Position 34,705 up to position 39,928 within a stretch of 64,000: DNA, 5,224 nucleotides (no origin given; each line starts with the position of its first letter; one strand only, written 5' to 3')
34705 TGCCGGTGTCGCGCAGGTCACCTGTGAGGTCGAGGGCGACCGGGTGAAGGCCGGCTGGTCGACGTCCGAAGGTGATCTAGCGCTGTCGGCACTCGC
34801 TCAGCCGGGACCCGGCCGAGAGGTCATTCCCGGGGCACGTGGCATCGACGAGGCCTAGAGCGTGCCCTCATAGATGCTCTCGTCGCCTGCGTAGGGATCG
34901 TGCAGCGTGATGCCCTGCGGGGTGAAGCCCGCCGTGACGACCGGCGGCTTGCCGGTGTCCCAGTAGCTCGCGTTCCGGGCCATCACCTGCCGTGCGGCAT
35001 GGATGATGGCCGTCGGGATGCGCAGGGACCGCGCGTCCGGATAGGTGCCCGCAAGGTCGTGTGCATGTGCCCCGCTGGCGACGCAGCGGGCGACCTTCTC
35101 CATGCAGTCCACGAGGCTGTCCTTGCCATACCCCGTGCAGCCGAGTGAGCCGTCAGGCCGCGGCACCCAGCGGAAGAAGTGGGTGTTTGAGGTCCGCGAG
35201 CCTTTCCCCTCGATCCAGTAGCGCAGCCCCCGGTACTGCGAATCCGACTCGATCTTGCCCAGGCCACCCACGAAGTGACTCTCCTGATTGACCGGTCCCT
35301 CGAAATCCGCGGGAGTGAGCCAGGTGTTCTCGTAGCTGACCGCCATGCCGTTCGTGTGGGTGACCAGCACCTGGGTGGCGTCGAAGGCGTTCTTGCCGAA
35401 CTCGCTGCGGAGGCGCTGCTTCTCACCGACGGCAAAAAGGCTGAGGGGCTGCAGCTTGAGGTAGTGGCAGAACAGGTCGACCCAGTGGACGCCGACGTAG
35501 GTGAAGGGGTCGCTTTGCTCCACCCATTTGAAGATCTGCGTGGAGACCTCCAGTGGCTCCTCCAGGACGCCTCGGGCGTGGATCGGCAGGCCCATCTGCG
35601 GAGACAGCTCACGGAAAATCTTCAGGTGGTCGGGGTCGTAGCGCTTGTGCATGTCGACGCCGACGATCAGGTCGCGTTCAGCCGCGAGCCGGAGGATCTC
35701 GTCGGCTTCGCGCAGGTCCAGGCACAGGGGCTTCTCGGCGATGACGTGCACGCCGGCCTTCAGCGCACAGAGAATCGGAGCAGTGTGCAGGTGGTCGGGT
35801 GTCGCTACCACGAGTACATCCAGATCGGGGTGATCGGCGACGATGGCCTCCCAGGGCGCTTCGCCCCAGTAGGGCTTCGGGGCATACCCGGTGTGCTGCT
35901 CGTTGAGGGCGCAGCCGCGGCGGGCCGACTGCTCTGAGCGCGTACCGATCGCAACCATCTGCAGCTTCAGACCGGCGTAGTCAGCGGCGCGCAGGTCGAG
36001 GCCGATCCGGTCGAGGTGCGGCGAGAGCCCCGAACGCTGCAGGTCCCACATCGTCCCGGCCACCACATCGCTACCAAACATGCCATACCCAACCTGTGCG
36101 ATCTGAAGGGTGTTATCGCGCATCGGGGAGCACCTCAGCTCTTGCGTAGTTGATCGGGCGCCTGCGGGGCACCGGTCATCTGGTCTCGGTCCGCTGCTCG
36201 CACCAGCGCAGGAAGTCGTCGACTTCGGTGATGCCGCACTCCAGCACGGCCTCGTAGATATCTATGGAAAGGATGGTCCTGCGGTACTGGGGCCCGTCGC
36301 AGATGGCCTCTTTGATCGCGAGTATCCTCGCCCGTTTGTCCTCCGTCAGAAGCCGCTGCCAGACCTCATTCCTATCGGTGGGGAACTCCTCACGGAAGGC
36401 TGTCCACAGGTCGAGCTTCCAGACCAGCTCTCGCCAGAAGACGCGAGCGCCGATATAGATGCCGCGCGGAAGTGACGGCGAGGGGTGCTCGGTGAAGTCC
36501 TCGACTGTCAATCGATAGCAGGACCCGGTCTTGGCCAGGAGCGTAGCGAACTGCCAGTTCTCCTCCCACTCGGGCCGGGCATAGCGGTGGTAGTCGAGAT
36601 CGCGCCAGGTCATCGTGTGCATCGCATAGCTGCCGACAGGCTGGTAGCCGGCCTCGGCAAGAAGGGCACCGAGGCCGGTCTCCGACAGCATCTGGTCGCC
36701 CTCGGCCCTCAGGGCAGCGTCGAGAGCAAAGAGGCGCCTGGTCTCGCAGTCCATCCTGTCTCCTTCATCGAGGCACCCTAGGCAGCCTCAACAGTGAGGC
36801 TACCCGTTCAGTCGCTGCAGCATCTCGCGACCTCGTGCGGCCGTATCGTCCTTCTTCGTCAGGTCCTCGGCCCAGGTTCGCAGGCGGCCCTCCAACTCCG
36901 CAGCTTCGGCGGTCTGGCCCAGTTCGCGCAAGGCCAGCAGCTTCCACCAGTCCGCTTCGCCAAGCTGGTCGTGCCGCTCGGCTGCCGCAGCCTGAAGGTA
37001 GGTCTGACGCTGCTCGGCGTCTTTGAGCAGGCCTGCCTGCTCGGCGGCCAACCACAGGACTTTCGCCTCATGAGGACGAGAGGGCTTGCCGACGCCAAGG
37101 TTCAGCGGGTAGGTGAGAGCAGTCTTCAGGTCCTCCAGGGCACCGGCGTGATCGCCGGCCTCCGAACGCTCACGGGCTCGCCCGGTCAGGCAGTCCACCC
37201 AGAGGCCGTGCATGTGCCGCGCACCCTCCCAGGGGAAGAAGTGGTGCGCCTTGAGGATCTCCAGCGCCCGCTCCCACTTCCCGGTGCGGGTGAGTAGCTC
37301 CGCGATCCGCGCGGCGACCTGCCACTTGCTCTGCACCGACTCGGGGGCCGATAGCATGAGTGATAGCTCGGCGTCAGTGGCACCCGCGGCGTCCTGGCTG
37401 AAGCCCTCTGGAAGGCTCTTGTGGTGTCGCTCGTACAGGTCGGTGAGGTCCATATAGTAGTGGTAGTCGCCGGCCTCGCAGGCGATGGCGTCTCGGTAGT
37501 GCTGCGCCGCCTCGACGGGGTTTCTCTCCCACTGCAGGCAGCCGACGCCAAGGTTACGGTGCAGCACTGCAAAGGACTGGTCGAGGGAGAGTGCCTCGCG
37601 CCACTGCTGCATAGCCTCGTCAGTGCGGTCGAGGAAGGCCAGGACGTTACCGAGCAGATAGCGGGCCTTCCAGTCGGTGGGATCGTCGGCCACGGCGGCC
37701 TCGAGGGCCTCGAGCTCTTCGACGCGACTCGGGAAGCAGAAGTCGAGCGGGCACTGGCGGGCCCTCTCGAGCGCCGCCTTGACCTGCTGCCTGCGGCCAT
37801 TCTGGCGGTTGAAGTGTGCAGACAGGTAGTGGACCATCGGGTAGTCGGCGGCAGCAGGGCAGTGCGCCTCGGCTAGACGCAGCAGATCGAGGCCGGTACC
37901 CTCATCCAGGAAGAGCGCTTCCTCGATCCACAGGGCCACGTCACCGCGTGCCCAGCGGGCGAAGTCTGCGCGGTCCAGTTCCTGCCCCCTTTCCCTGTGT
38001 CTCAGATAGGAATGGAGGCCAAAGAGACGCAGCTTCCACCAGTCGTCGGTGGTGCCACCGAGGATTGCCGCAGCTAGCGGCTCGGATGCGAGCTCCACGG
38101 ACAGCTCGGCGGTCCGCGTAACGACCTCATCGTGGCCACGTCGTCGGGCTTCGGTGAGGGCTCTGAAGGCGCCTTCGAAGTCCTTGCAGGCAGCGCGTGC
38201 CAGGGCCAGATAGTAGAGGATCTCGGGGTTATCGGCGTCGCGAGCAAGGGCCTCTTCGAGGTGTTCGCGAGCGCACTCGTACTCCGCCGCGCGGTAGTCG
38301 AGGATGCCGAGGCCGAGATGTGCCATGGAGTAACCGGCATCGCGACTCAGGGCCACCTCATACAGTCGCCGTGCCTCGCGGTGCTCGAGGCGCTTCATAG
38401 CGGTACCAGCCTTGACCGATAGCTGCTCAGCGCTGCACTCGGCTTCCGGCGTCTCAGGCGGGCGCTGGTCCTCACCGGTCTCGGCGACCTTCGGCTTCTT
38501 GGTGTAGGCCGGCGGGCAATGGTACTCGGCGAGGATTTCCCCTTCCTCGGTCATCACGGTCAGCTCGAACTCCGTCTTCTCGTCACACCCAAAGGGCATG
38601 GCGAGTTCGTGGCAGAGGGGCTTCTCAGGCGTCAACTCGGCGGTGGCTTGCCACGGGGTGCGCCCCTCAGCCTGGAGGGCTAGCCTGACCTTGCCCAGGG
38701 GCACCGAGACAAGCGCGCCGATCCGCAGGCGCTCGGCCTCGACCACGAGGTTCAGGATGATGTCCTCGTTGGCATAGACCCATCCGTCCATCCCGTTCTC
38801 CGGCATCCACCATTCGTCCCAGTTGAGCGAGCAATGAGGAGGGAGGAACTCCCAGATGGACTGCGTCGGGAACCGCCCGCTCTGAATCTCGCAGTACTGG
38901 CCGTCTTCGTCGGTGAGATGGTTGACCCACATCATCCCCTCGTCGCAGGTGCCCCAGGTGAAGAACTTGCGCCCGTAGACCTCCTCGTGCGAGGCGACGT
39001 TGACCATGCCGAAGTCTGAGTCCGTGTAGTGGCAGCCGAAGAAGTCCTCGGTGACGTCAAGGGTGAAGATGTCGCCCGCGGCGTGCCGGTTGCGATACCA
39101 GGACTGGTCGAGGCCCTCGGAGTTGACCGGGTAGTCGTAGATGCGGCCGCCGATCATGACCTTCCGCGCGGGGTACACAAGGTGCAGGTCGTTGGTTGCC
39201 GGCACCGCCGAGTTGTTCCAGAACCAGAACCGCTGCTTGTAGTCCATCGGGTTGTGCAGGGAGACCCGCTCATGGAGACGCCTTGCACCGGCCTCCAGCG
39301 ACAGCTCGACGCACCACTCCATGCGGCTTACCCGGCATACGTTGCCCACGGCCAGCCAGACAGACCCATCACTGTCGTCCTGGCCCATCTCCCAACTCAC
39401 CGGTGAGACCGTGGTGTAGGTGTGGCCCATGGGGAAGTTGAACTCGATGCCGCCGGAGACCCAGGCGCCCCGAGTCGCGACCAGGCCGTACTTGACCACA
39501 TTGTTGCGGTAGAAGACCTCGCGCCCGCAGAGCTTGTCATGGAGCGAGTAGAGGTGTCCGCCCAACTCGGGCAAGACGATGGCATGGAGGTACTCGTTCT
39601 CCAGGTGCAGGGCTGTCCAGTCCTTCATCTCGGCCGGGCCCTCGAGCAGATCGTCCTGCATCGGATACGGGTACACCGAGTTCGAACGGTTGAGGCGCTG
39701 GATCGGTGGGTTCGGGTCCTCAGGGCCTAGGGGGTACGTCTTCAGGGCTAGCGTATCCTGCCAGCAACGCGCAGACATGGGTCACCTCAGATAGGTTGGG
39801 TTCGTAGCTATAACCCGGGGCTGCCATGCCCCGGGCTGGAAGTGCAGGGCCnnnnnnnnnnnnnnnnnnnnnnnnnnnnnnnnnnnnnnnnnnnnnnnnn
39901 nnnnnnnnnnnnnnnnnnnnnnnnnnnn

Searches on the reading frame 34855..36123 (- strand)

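Call 8: search_protein_families(library=pfam, proteins=[window:34855-36123:-], max_evalue=0.001)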
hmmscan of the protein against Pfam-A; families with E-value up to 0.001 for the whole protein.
window:34855-36123:- (422 aa): 2 families
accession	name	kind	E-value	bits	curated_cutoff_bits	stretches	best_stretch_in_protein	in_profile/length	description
PF01408.29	GFO_IDH_MocA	-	2.7e-15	57.6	24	1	47-157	26-119/120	Oxidoreductase family, NAD-binding Rossmann fold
PF22725.1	GFO_IDH_MocA_C3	-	2e-05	25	27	1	196-279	35-111/124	GFO/IDH/MocA C-terminal domain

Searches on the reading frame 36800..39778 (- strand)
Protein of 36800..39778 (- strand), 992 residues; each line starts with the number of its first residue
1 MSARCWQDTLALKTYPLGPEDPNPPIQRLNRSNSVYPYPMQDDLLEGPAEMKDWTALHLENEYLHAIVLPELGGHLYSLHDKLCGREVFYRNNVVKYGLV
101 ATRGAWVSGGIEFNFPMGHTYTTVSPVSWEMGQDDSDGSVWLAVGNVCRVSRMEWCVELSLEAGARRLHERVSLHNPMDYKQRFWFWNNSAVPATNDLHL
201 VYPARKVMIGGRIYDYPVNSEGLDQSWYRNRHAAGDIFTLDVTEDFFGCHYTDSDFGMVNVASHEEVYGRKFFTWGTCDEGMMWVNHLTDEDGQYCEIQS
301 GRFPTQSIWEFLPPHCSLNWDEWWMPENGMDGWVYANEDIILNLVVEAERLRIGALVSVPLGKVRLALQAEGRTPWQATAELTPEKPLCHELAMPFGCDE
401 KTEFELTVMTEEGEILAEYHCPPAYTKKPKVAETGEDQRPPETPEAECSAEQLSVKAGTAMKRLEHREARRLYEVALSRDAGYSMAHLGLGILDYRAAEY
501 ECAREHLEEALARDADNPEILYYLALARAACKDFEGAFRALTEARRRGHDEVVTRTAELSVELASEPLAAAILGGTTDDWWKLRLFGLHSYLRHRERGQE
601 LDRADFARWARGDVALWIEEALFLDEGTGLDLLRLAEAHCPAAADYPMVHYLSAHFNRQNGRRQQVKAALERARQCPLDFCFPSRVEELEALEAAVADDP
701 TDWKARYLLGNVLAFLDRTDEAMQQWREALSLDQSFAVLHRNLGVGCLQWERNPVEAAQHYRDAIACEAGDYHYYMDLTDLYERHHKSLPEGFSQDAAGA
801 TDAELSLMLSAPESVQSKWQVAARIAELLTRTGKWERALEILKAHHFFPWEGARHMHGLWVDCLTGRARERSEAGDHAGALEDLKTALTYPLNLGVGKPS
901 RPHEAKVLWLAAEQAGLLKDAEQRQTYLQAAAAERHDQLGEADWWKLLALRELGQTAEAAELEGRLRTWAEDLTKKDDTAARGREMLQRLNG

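Call 8: search_protein_families(library=pfam, proteins=[window:36800-39778:-], max_evalue=0.001)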
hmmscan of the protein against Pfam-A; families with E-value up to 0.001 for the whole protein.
window:36800-39778:- (992 aa): 8 families
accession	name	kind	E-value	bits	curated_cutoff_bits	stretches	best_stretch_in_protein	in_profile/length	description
PF17128.10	DUF5107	-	5.8e-63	213.2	24.4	1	32-309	3-282/310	Domain of unknown function (DUF5107)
PF13414.12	TPR_11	-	2.6e-10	40.2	26.8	0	719-744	10-35/42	TPR repeat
PF13431.12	TPR_17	-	1.3e-08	34.9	24.4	0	692-724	2-34/34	Tetratricopeptide repeat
PF14559.12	TPR_19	-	2.9e-07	31.1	25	0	689-725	11-47/68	Tetratricopeptide repeat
PF14561.12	TPR_20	-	3.9e-07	30.7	25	0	687-735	6-54/90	Tetratricopeptide repeat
PF13428.12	TPR_14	-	1.5e-05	25.7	23.5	0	487-525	4-42/44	Tetratricopeptide repeat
PF07719.23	TPR_2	-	1.8e-05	24.9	27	0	704-734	2-32/34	Tetratricopeptide repeat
PF00515.34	TPR_1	-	7.5e-05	22.8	27.8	0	704-736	2-34/34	Tetratricopeptide repeat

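Call 39: search_protein_families(library=ncbifam, proteins=[window:36800-39778:-], max_evalue=0.01)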
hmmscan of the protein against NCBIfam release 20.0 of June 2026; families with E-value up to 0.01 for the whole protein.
window:36800-39778:- (992 aa): 9 families
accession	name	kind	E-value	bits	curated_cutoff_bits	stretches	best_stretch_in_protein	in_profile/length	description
NF040959.1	MamA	equivalog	1.2e-16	60.7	200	2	689-761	125-196/204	magnetosome protein MamA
NF033920.0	C39_PA2778_fam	equivalog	3.7e-10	39.6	150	1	440-546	146-252/255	PA2778 family cysteine peptidase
TIGR02917.1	PEP_TPR_lipo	equivalog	1.5e-08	33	312.2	1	446-563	121-238/899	XrtA/PEP-CTERM system TPR-repeat protein PrsT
TIGR02521.1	type_IV_pilW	equivalog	1.1e-05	25.1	154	1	690-767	52-128/234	type IV pilus biogenesis/stability protein PilW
TIGR02552.1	LcrH_SycD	equivalog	2.4e-05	24.1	104.8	1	457-551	25-119/136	SycD/LcrH family type III secretion system chaperone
NF047371.1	FlcA_CTERM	equivalog_domain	2.9e-05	22.7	300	0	467-549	416-504/646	periplasmic flagellar collar protein FlcA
NF033758.1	gliding_GltE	equivalog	3.2e-05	23.1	225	0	464-544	236-316/411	adventurous gliding motility TPR repeat lipoprotein GltE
NF052304.1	CdsG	equivalog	0.00084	19.5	170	1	457-565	14-124/133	CdsG family type III secretion system protein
NF033762.1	social_mot_Tgl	equivalog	0.00089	18.7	225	0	688-752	50-115/252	social motility TPR repeat lipoprotein Tgl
